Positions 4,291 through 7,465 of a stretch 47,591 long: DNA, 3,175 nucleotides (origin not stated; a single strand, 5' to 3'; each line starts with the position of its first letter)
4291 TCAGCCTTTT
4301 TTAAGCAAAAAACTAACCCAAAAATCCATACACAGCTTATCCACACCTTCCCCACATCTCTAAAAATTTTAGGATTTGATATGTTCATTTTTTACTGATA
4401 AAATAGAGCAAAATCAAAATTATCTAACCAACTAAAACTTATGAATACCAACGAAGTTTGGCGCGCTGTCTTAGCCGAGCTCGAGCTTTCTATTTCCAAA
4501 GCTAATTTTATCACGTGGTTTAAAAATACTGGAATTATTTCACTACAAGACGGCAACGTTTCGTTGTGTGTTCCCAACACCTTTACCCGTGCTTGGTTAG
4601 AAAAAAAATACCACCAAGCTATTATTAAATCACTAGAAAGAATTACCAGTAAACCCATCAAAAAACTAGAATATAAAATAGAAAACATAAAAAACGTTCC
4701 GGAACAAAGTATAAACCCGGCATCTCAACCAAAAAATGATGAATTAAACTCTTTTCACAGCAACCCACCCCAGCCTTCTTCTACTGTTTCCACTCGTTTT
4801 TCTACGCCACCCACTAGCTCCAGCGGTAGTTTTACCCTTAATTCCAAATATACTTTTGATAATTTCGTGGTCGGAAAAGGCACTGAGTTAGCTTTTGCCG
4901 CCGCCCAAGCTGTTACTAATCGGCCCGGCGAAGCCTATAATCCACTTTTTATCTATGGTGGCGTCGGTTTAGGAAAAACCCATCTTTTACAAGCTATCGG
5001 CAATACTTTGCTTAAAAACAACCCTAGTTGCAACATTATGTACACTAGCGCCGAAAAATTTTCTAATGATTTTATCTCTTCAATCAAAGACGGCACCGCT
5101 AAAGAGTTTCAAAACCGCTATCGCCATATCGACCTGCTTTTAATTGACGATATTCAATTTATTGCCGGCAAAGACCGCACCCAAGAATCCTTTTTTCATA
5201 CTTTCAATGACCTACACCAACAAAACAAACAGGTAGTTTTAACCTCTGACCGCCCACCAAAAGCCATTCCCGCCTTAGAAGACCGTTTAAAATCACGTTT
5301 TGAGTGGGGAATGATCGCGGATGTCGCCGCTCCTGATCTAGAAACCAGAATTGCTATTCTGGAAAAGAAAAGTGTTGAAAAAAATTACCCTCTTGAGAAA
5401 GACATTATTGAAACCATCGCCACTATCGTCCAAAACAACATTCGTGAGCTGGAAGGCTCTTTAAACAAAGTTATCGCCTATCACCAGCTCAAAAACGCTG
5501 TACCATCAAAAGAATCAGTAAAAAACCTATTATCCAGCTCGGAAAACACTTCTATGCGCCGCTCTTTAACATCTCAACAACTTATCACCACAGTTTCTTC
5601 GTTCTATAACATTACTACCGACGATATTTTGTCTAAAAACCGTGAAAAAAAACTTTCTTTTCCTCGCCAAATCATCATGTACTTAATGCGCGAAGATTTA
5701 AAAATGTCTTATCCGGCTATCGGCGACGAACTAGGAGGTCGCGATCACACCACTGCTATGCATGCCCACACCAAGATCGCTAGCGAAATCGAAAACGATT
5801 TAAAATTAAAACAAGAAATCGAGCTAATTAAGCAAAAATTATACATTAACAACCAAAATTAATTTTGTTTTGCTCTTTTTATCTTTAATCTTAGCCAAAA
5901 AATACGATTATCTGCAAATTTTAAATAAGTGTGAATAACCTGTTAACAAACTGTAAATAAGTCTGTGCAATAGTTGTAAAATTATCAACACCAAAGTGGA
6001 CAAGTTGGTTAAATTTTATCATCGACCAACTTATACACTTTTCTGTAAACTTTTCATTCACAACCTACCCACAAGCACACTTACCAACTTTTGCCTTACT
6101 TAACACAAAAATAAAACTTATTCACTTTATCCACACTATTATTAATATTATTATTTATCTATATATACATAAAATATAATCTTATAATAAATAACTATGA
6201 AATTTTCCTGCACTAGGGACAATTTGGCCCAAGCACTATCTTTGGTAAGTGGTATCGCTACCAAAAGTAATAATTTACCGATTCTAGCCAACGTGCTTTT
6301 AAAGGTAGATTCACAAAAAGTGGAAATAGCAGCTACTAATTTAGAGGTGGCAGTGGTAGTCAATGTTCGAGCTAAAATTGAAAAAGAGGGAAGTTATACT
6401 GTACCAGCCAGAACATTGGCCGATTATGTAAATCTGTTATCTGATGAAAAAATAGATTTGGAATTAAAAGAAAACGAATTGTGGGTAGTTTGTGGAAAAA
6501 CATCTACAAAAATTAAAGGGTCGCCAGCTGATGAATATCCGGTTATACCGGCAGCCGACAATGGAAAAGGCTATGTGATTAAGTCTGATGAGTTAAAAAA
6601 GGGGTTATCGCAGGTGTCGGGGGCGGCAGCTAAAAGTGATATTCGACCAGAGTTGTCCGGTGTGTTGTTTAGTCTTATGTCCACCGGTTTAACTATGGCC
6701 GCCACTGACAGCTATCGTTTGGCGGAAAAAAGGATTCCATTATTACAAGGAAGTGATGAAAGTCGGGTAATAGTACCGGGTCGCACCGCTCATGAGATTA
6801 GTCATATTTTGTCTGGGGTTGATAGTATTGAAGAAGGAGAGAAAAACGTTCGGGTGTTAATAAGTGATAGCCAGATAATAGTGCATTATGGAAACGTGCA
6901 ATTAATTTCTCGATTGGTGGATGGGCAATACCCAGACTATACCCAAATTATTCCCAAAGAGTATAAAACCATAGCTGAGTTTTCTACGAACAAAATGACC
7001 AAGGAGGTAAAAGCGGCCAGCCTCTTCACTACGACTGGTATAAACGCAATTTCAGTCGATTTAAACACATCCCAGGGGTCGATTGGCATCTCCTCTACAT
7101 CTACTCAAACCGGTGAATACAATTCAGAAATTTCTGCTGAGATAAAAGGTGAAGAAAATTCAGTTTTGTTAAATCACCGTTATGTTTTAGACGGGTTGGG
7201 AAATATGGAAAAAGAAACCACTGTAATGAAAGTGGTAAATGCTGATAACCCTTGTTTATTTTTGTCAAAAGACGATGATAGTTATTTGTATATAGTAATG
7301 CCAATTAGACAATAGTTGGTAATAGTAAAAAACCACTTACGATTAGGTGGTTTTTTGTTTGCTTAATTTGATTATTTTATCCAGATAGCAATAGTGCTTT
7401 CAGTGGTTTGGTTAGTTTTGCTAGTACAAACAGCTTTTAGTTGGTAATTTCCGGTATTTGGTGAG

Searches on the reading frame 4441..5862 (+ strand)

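Call 11: search_protein_families(library=pfam, proteins=[window:4441-5862:+], max_evalue=0.001)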
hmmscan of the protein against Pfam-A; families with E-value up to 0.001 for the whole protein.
window:4441-5862:+ (473 aa): 8 families
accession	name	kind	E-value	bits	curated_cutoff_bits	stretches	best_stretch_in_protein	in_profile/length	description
PF00308.24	Bac_DnaA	-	3.6e-71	239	23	1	133-293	1-161/162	Bacterial DnaA ATPAse domain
PF08299.17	Bac_DnaA_C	-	5.2e-25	87.7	31.5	1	380-446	3-69/69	Bacterial dnaA protein helix-turn-helix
PF11638.13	DnaA_N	-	9.4e-14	51.3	24.6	1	4-64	1-62/65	DnaA N-terminal domain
PF00004.35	AAA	-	1.8e-08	35.3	21.2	1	170-288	2-128/131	ATPase family associated with various cellular activities (AAA)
PF01695.23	IstB_IS21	-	2.3e-08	34.2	24.1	1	169-272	95-195/238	IstB-like ATP binding protein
PF13173.12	AAA_14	-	2.7e-05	24.6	27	1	167-269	3-97/129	AAA domain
PF13401.12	AAA_22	-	9.7e-05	23.1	27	0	168-223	7-62/130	AAA domain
PF01637.24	ATPase_2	-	0.00016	22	33.2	1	164-276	18-123/225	ATPase domain predominantly from Archaea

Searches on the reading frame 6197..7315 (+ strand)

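Call 11: search_protein_families(library=pfam, proteins=[window:6197-7315:+], max_evalue=0.001)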
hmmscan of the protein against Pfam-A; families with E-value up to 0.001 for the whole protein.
window:6197-7315:+ (372 aa): 3 families
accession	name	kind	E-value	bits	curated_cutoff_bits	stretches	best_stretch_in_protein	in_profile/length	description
PF00712.24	DNA_pol3_beta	-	8.2e-38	129.7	24.4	2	1-118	1-120/120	DNA polymerase III beta subunit, N-terminal domain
PF02767.21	DNA_pol3_beta_2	-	5e-32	111.1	27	2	128-247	2-116/116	DNA polymerase III beta subunit, central domain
PF02768.20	DNA_pol3_beta_3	-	8.4e-20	71.2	27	1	250-371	2-121/121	DNA polymerase III beta subunit, C-terminal domain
